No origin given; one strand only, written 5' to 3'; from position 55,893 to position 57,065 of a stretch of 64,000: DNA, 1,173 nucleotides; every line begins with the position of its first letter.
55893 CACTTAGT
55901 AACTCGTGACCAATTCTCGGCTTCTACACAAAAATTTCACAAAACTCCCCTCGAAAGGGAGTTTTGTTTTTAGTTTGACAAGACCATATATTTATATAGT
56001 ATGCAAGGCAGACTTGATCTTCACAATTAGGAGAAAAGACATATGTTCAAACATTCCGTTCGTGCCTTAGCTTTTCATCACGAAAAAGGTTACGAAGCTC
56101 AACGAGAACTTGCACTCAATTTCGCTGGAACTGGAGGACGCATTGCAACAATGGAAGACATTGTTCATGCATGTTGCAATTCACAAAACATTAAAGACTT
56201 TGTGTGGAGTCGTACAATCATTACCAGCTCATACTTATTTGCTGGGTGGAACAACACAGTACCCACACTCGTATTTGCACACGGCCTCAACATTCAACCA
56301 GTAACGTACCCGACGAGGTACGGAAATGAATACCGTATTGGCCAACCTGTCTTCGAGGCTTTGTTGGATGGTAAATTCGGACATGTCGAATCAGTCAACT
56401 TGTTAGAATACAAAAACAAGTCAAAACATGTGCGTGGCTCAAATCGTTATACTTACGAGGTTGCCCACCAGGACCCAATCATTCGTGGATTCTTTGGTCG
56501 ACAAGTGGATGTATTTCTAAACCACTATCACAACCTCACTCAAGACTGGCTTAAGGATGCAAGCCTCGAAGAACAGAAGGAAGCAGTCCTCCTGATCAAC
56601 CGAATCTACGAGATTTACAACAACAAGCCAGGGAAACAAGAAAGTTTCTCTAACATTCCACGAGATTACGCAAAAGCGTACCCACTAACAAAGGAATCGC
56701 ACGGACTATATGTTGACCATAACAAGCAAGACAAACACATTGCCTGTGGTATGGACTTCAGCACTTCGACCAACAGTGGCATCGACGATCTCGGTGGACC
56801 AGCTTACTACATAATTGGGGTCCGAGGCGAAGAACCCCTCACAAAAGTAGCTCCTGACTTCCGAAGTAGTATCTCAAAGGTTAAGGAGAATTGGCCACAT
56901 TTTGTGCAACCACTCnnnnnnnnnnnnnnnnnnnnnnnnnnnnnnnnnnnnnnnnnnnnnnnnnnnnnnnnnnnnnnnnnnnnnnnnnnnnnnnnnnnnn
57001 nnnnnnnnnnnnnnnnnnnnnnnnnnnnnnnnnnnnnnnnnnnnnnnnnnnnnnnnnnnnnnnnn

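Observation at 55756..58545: GC-elevated, strong-SD two-gene block inserted directly after ssrA: candidate horizontally acquired system of unknown function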

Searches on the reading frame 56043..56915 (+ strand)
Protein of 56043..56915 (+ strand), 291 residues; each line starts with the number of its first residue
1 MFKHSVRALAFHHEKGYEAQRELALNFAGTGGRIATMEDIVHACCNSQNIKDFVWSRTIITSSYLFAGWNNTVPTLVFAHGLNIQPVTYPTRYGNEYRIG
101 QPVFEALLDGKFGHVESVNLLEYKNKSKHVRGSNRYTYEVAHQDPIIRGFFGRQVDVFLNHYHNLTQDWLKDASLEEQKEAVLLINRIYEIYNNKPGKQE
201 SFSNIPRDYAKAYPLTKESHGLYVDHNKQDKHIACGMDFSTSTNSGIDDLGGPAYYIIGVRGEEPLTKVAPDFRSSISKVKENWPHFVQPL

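Call 77: search_solved_structures(query=A4, max_evalue=10, show_alignments=3)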
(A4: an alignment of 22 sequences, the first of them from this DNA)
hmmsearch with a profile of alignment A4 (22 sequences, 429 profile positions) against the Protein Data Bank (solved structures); distinct sequences matched with E-value up to 10: 1.
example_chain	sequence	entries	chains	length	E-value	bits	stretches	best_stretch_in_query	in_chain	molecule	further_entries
5ioo_A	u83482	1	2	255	2.3e-07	33.5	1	38-176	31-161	AvpA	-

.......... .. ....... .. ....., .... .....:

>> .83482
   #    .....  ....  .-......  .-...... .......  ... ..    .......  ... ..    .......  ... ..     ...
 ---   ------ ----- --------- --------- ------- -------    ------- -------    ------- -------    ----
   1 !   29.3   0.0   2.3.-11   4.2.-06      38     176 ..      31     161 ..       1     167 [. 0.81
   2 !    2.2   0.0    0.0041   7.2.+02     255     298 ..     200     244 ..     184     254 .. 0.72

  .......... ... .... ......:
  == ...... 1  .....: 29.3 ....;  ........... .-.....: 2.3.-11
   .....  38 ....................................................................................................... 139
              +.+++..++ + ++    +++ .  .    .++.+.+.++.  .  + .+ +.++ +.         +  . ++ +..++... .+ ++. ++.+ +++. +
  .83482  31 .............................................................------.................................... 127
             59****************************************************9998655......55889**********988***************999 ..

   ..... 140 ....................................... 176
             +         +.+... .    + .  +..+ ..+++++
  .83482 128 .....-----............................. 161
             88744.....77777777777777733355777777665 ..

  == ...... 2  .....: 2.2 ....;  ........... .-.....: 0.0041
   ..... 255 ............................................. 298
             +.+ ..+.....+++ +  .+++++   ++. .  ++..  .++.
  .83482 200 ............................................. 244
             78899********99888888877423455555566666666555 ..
